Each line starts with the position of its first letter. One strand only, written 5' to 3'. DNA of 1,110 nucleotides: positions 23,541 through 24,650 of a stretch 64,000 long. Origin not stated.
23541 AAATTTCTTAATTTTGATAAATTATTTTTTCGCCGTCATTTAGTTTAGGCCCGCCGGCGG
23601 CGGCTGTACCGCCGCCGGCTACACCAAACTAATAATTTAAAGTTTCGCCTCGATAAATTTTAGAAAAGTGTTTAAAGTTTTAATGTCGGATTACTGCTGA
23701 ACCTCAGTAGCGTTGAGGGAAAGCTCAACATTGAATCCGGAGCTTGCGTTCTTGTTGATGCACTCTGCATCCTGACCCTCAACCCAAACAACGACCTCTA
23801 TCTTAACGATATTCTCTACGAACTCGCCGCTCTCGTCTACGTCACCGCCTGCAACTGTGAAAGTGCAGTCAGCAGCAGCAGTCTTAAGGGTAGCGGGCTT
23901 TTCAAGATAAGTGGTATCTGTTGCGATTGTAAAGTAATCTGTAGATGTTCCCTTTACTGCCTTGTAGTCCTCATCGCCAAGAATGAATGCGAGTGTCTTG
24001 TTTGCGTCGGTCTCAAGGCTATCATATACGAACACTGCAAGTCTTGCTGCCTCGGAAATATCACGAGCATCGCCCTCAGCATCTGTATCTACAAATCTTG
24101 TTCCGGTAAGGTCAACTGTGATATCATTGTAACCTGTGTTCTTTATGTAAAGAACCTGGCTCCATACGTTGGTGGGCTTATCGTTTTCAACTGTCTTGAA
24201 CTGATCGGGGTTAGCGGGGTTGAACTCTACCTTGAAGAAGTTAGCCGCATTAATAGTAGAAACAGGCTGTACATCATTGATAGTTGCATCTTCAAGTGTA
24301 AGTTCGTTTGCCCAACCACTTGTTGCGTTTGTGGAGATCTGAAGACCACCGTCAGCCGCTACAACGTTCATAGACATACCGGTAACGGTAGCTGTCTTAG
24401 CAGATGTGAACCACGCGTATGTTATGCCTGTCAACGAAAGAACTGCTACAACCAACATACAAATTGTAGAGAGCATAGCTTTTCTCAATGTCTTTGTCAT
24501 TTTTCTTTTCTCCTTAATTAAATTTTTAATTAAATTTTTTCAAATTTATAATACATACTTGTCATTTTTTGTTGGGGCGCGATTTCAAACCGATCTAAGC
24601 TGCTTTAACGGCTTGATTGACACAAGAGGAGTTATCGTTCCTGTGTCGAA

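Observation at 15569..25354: Paralogue family with a conserved signal-anchor motif and a conserved C-terminal W-x-(E/D)-G-x-D-x-x-C strand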

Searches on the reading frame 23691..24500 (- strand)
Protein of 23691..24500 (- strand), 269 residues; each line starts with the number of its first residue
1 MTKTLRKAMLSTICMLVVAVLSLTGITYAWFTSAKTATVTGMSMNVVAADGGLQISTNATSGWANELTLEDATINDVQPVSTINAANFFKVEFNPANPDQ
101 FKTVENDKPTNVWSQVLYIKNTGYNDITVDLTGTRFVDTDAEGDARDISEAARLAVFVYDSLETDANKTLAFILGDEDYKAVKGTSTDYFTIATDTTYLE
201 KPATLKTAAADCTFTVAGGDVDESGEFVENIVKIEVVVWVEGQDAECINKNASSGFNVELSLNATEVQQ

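Call 3: search_protein_families(library=pfam, proteins=[window:23691-24500:-], max_evalue=0.1)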
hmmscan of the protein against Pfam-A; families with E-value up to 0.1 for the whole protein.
window:23691-24500:- (269 aa): 1 family
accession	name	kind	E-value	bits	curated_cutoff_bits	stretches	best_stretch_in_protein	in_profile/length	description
PF19081.6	Ig_7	-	0.083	13.6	27.3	0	12-44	11-49/84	Ig-like domain CHU_C associated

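Call 4: search_protein_families(library=ncbifam, proteins=[window:23691-24500:-], max_evalue=0.1)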
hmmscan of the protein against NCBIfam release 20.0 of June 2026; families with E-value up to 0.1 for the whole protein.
window:23691-24500:- (269 aa): 3 families
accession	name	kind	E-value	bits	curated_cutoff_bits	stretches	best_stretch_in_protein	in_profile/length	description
TIGR04088.1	cognate_SipW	domain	0.015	15.5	19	1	16-40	4-28/34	SipW-dependent-type signal peptide-containing protein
NF011343.0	PRK14760.1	equivalog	0.073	13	54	0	11-28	4-21/24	protein YoaJ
NF053671.1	bindosome_BasC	exception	0.09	12.7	260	0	3-57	7-61/140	bindosome assembly system protein BasC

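Call 7: find_homologous_proteins(query=window:23691-24500:-)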
Query window:23691-24500:- (269 aa): 30 proteins with E <= 0.001 among 3474 candidates.
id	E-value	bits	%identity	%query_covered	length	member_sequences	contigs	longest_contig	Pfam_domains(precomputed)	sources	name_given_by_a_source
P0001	6.1e-169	578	100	100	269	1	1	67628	-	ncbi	-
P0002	3.2e-91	323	63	99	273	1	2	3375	-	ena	-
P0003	1.3e-86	308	58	99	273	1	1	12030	-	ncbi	-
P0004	2.4e-57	212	47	99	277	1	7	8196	-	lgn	-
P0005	2.5e-57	212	45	98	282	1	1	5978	-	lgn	-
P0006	4.9e-50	188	42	100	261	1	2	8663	-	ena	-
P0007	5.8e-45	172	41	99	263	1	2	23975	-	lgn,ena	-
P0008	5.5e-44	169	41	99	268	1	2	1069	-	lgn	-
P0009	4.8e-43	166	44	97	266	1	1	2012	-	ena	-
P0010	4.7e-41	159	39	97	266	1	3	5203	-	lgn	-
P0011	6.9e-40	155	41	96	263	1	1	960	-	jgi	jgi:hypothetical protein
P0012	3.9e-39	153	40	100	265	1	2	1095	-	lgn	-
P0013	7.6e-39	152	38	100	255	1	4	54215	-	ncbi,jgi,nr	ncbi:MAG: hypothetical protein E7642_01930 [Ruminococcaceae bacterium]|nr:hypothetical protein [Osci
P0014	2.1e-37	147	37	97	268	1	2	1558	-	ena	-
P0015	7.8e-34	135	37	97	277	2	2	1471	-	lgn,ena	-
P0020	1.8e-26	111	31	97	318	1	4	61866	-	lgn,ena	-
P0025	6.1e-24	103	35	99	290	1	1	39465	-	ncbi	-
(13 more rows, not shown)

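Call 11: find_encoding_contigs(protein=P0013, flank=10000, max_places=2)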
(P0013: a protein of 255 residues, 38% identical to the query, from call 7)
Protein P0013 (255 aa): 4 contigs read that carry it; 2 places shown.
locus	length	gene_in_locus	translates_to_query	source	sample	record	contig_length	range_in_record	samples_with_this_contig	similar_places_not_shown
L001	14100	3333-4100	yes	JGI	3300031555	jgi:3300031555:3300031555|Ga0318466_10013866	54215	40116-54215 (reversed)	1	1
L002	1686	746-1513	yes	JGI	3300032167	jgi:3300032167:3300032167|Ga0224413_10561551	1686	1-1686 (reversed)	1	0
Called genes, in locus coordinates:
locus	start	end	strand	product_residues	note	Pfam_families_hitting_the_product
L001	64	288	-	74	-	-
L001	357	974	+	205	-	-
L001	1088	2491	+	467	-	PF01966:HD, PF13487:HD_5, PF00563:EAL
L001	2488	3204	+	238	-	-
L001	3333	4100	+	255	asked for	-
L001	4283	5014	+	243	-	-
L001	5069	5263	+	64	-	-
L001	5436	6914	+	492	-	-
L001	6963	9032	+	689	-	-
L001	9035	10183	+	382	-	-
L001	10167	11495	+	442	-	-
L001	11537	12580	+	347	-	-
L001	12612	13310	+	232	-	-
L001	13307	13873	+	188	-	PF10502:Peptidase_S26 (faint)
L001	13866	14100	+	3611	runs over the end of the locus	PF13855:LRR_8 (faint), PF13306:LRR_5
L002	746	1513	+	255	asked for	-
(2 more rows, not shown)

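Call 12: find_encoding_contigs(protein=P0020, flank=10000, max_places=2)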
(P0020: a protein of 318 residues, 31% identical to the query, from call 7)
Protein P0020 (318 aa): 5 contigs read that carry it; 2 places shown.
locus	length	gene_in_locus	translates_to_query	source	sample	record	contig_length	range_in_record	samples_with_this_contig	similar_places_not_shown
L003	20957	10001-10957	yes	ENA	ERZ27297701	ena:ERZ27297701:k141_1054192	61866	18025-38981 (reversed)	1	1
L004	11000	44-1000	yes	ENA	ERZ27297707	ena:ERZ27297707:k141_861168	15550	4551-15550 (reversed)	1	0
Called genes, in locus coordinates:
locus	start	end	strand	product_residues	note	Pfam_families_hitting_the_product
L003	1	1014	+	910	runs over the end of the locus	-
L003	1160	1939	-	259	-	PF00583:Acetyltransf_1 (weak), PF12746:GNAT_acetyltran (weak), PF08445:FR47 (weak)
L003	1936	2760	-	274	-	PF04055:Radical_SAM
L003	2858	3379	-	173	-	PF14196:ATC_hydrolase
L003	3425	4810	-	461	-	PF01546:Peptidase_M20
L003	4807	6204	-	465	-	PF07690:MFS_1, PF13347:MFS_2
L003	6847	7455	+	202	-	-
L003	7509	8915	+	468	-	PF01966:HD, PF13487:HD_5, PF00563:EAL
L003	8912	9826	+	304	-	-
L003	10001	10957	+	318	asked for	-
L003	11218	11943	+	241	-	-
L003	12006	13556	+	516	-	-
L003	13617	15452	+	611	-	-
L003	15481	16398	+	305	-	-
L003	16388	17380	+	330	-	-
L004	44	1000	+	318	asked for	-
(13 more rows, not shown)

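Call 13: find_encoding_contigs(protein=P0025, flank=10000, max_places=2)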
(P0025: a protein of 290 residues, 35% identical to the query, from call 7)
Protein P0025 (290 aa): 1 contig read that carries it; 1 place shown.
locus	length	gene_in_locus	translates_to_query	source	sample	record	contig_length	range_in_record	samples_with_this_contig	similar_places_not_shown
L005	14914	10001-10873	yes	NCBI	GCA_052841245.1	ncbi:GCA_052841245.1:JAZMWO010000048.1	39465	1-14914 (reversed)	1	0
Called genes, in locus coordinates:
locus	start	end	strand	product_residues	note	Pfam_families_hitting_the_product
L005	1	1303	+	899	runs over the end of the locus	PF00690:Cation_ATPase_N (weak), PF00122:E1-E2_ATPase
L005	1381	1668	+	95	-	PF05239:PRC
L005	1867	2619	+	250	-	PF00318:Ribosomal_S2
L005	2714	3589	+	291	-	PF00889:EF_TS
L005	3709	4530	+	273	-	PF03372:Exo_endo_phos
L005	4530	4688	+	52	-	-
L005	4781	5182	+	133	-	PF01475:FUR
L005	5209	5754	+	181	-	PF21349:RUBY_RBDX, PF23458:DUF7130 (weak), PF02915:Rubrerythrin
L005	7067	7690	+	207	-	-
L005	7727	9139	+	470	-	PF01966:HD, PF13487:HD_5, PF00563:EAL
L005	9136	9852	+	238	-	-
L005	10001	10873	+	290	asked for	-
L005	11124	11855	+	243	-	-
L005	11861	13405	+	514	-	-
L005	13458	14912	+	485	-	?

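Call 19: predict_structure(alignment_id=A2)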
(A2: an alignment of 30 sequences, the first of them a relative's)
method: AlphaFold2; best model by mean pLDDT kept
length: 269 residues; sequences in the alignment: 30
mean_pLDDT: 81.6   pTM: 0.80
mean pLDDT of the five models: 81.6, 80.9, 79.6, 79.0, 76.2
residues with pLDDT >= 90: 134; 70-90: 77; 50-70: 37; < 50: 21
segments of 3 or more residues with pLDDT < 50: 16-34
pLDDT, mean of each block of 10 residues (from residue 1): 53 47 39 58 68 89 89 84 93 87 85 93 94 90 75 94 92 88 94 87 93 95 96 95 60 77 88
secondary structure, 60 per line:
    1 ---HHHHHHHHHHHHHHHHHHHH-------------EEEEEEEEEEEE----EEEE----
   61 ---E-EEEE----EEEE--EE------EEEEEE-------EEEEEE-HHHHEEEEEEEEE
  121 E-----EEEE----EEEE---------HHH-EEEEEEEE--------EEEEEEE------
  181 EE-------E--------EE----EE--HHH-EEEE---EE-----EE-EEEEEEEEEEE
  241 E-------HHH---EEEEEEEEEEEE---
elements in order: H4-23 E37-48 E53-56 E66-69 E74-77 E88-93 E101-106 H108-111 E112-121 E127-130 E135-138 E152-159 E168-174 E213-216 E230-241 E255-266

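Call 21: fold_search(model_id=the predicted structure, library=pdb)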
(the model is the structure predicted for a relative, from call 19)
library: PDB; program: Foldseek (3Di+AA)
matches with E <= 10: 1047; with E <= 0.001: 1
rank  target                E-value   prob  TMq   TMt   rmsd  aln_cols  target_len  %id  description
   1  8aur_A                6.4e-04  0.99  0.32  0.36  12.7       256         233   10  Cryo-EM structure of a TasA fibre (released 2022-11-30)
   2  4uap_A                4.9e-03  0.80  0.21  0.33  12.6       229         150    7  X-ray structure of GH31 CBM32-2 bound to GalNAc (released 2015-10-07)
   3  5a3l_D                5.4e-03  0.13  0.12  0.15  21.8       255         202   11  Structure of Cea1A in complex with N-Acetylglucosamine (released 2016-06-29)
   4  2qbx_A                1.2e-02  0.20  0.15  0.19  17.4       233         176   10  EphB2/SNEW Antagonistic Peptide Complex (released 2007-11-06)
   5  1kgy_A                1.4e-02  0.28  0.15  0.20  16.2       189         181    7  Crystal Structure of the EphB2-ephrinB2 complex (released 2002-05-28)
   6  4ui9_L                1.5e-02  0.41  0.16  0.20  12.0       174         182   10  Atomic structure of the human Anaphase-Promoting Complex (released 2015-06-17)
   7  3nru_L                1.5e-02  0.30  0.16  0.24  17.1       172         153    8  Ligand binding domain of EPHA7 (released 2010-12-08)
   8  6qt9_g                1.6e-02  0.18  0.13  0.18  14.0       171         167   18  Cryo-EM structure of SH1 full particle. (released 2019-04-10)
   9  4yhd_G                1.9e-02  0.08  0.10  0.09  21.8       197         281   13  Staphylococcal alpha-hemolysin H35A mutant monomer (released 2015-10-21)
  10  3nru_D                2.0e-02  0.13  0.12  0.17  18.6       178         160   10  Ligand binding domain of EPHA7 (released 2010-12-08)
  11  4yhd_C                2.0e-02  0.08  0.09  0.09  22.0       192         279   12  Staphylococcal alpha-hemolysin H35A mutant monomer (released 2015-10-21)
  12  5k59_A                2.0e-02  0.06  0.07  0.07  21.5       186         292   11  Crystal structure of LukGH from Staphylococcus aureus in complex with a neutralising antibody (released 2016-08-10)
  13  3nru_H                2.1e-02  0.15  0.13  0.20  19.0       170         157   11  Ligand binding domain of EPHA7 (released 2010-12-08)
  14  7wwn                  2.1e-02  0.12  0.13  0.18  17.9       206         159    8  Structure of hypothetical protein TTHA1873 from Thermus thermophilus with Potassium mercuric iodide (released 2022-04-06)
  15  3hrz_B                2.1e-02  0.12  0.12  0.13  21.9       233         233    8  Cobra Venom Factor (CVF) in complex with human factor B (released 2009-07-07)
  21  7ueg_A                3.1e-02  0.51  0.21  0.27  15.4       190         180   10  Cryo-EM of bundling pili from Pyrobaculum calidifontis (released 2022-06-29)
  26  7pnb_A                3.7e-02  0.87  0.27  0.36  14.0       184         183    5  Sulfolobus acidocaldarius 0406 filament. (released 2022-09-14)
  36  4y2l_B                4.3e-02  0.72  0.24  0.39  12.2       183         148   10  Structure of CFA/I pili major subunit CfaB trimer (released 2016-08-10)
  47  4y2l_D                6.0e-02  0.66  0.24  0.39  12.1       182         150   10  Structure of CFA/I pili major subunit CfaB trimer (released 2016-08-10)
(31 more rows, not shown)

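Call 25: search_solved_structures(query=A2, max_evalue=10, show_alignments=2)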
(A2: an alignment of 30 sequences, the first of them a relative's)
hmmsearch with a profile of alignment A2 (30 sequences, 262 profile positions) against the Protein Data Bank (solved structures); distinct sequences matched with E-value up to 10: 2.
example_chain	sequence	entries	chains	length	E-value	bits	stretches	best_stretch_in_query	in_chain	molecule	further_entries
4jvs_A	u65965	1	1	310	0.5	13.2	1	58-96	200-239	Putative uncharacterized protein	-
9e5c_5o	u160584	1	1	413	1.3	11.9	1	77-151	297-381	FAP120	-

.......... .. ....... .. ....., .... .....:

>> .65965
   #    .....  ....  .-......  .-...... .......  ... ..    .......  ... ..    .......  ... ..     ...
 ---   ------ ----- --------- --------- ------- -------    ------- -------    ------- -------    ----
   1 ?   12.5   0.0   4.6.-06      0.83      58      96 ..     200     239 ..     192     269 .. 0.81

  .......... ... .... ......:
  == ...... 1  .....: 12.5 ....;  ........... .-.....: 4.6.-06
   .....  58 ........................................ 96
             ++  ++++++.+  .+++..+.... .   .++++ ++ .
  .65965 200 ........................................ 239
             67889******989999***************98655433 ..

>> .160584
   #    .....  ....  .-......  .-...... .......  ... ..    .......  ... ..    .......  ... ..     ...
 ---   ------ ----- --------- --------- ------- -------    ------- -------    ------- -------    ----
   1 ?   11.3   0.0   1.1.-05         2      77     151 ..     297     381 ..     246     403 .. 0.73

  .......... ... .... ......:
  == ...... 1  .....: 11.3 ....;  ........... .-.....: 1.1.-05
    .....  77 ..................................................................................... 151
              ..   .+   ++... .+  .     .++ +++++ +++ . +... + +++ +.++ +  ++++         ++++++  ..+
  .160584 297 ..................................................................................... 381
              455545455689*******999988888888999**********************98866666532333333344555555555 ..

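Call 26: find_related_loci(query=A2, collection=genome_contigs, flank=10000)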
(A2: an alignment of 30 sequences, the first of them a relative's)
Query A2 (269 aa) in genome_contigs; peptide patterns used: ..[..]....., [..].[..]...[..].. (x = any residue, [..] = any of these).
63 stretches matched a pattern; 26 encode a relative of the query (tblastn E <= 1e-3); 26 distinct loci.
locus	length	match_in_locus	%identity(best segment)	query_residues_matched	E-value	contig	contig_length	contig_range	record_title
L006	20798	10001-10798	43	1-266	5e-59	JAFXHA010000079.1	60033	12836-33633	MAG: Clostridia bacterium isolate RGIG6407 Sheep_Rectum-5__c667913, whole genome shotgun sequence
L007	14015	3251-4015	38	1-268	3e-46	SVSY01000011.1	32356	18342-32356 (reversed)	MAG: Oscillospiraceae bacterium isolate SIG681 NODE_28682_length_32356_cov_1.598746, whole genome shotgun sequence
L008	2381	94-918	37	1-262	2e-44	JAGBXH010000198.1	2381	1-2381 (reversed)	MAG: Clostridia bacterium isolate RGIG9531 Yak_Colon-2__c339268, whole genome shotgun sequence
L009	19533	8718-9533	34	1-266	8e-37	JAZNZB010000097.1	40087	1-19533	MAG: Eubacteriales bacterium isolate T1900044772_TS20190238.MAGScoT_cleanbin_000011 SGB_2452_k141_1450666, whole genome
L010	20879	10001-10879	33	1-260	4e-30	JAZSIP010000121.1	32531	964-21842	MAG: Eubacteriales bacterium isolate T1900044569_TS20190035.MAGScoT_cleanbin_000030 SGB_429_k141_1685275, whole genome s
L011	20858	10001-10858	32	1-262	4e-29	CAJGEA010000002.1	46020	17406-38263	MAG: uncultured Clostridia bacterium isolate MAG55 genome assembly, contig: k141_9130234_length_46020_cov_17.7657, whole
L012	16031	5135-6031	30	1-266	4e-26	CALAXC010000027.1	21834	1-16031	MAG TPA_asm: uncultured Clostridia bacterium isolate SRR6425821_bin.111_CONCOCT_v1.1_MAG genome assembly, contig: ERZ176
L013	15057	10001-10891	32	1-262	5e-25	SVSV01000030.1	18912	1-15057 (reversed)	MAG: Oscillospiraceae bacterium isolate SIG678 NODE_53441_length_18912_cov_2.223263, whole genome shotgun sequence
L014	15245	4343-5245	29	1-264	3e-23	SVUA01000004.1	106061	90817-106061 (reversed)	MAG: Oscillospiraceae bacterium isolate SIG709 NODE_4575_length_106061_cov_3.087375, whole genome shotgun sequence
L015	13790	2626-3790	30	1-262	3e-23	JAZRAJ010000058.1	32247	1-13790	MAG: Eubacteriales bacterium isolate T1900045142_TC20190136.MAGScoT_cleanbin_000014 SGB_4925_k141_60023, whole genome sh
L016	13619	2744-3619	31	1-249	3e-22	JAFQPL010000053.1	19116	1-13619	MAG: Clostridia bacterium isolate RGIG2031 Goat_Colon-1__c499591, whole genome shotgun sequence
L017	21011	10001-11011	38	1-262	5e-21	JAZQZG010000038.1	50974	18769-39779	MAG: Eubacteriales bacterium isolate T1900045157_TC20190151.MAGScoT_cleanbin_000039 SGB_4991_k141_4555574, whole genome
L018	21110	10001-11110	29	1-262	5e-20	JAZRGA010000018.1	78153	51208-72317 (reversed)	MAG: Eubacteriales bacterium isolate T1900045494_YK20190188.MAGScoT_cleanbin_000003 SGB_7403_k141_797617, whole genome s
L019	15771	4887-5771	25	1-262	3e-19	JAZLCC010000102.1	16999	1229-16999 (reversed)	MAG: Eubacteriales bacterium isolate T1900045054_TC20190047.MAGScoT_cleanbin_000018 SGB_4538_k141_2887557, whole genome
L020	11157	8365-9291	42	1-266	2e-18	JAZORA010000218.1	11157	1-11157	MAG: Eubacteriales bacterium isolate T1900045563_YK20190257.MAGScoT_cleanbin_000035 SGB_7920_k141_42355, whole genome sh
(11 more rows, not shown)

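Call 49: search_protein_families(library=ncbifam, alignment_id=A2, max_evalue=0.1)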
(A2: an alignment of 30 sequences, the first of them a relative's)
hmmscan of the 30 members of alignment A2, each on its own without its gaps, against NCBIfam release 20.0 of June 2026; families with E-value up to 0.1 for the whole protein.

A. member 1, P0001 (269 aa): 3 families
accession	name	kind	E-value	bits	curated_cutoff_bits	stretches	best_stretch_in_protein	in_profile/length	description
TIGR04088.1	cognate_SipW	domain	0.015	15.5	19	1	16-40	4-28/34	SipW-dependent-type signal peptide-containing protein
NF011343.0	PRK14760.1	equivalog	0.073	13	54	0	11-28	4-21/24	protein YoaJ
NF053671.1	bindosome_BasC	exception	0.09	12.7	260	0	3-57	7-61/140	bindosome assembly system protein BasC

B. families by the number of members that match (of 30 scanned): 10 families
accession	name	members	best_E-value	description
TIGR04088.1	cognate_SipW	11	0.00023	SipW-dependent-type signal peptide-containing protein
NF011343.0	PRK14760.1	8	0.009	protein YoaJ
NF040942.2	hypo_ExtJ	2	0.013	selenite/tellurite reduction operon protein ExtJ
NF007969.0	PRK10693.1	1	0.00042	two-component system response regulator RssB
NF006215.0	PRK08343.1-1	1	0.0051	preprotein translocase subunit SecD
NF052247.1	SorT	1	0.0087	SorT family sulfite dehydrogenase catalytic subunit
NF047585.2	LIC10012_fam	1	0.045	LIC10012 family protein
NF041939.2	LsoB_effector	1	0.049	small effector protein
NF050115.1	membrane_Rv2732c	1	0.087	Rv2732c family membrane protein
NF053671.1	bindosome_BasC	1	0.09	bindosome assembly system protein BasC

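Call 65: search_solved_structures(query=A7, max_evalue=10, show_alignments=0)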
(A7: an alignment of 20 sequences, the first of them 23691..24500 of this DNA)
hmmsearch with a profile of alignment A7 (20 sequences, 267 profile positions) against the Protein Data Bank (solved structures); distinct sequences matched with E-value up to 10: 0.

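Call 68: search_protein_representatives(alignment_id=A7)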
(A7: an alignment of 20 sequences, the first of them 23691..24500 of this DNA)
Query: 20 sequences, 267 profile positions. Proteins with E-value up to 0.001 (for the whole library): 8113; up to 1e-10: 4014; up to 1e-30: 196. The best 150 are listed.
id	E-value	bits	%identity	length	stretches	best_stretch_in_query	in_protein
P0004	4.3e-82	292.2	-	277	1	1-264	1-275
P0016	9.7e-78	277.9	-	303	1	1-261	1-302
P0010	1.6e-76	273.9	-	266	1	1-264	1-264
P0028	4.8e-75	269.1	-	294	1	1-261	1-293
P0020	2.1e-74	266.9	-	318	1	1-265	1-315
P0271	9.2e-67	241.9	-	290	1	1-262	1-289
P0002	2.9e-66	240.3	-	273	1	1-265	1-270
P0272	5.2e-63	229.6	-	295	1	1-262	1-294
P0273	2.4e-62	227.5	-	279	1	1-264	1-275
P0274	5.9e-62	226.2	-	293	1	1-260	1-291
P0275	2.3e-60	220.9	-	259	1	1-261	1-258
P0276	1.1e-59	218.7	-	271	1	1-266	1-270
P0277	5.3e-59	216.5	-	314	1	1-261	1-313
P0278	1.1e-58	215.5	-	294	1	1-264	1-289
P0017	2.1e-58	214.5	-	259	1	1-265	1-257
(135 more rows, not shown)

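Call 70: search_protein_families(library=pfam, alignment_id=A8, max_evalue=0.01)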
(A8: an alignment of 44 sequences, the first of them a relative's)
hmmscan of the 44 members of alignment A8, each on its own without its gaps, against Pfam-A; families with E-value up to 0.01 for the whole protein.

A. member 1, P0271 (290 aa): 0 families

B. families by the number of members that match (of 44 scanned): 2 families
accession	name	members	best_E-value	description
PF15621.11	PROL5-SMR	1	0.00024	Proline-rich submaxillary gland androgen-regulated family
PF19765.4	DUF6252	1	0.0034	Family of unknown function (DUF6252)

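Call 73: list_cluster_members(proteins=[P0001, P0031, P0151])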
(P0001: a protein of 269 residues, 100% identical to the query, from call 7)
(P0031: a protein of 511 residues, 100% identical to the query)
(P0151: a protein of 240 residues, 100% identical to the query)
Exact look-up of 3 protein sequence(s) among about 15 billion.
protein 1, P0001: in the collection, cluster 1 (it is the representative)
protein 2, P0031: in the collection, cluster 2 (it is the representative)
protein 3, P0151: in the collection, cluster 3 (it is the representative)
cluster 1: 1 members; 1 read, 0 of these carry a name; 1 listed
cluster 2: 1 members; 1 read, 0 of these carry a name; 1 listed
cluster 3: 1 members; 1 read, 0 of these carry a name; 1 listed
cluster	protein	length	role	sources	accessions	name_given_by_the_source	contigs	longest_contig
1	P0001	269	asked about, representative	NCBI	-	-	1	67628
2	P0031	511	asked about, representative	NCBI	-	-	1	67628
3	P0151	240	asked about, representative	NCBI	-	-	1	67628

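Call 74: find_encoding_contigs(protein=P0001, flank=1000, max_places=1)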
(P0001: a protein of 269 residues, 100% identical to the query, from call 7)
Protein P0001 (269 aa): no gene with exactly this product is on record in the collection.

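Call 79: search_protein_families(library=padloc, proteins=[window:23691-24500:-], max_evalue=0.01)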
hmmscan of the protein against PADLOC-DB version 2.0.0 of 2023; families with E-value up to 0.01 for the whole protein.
window:23691-24500:- (269 aa): 0 families
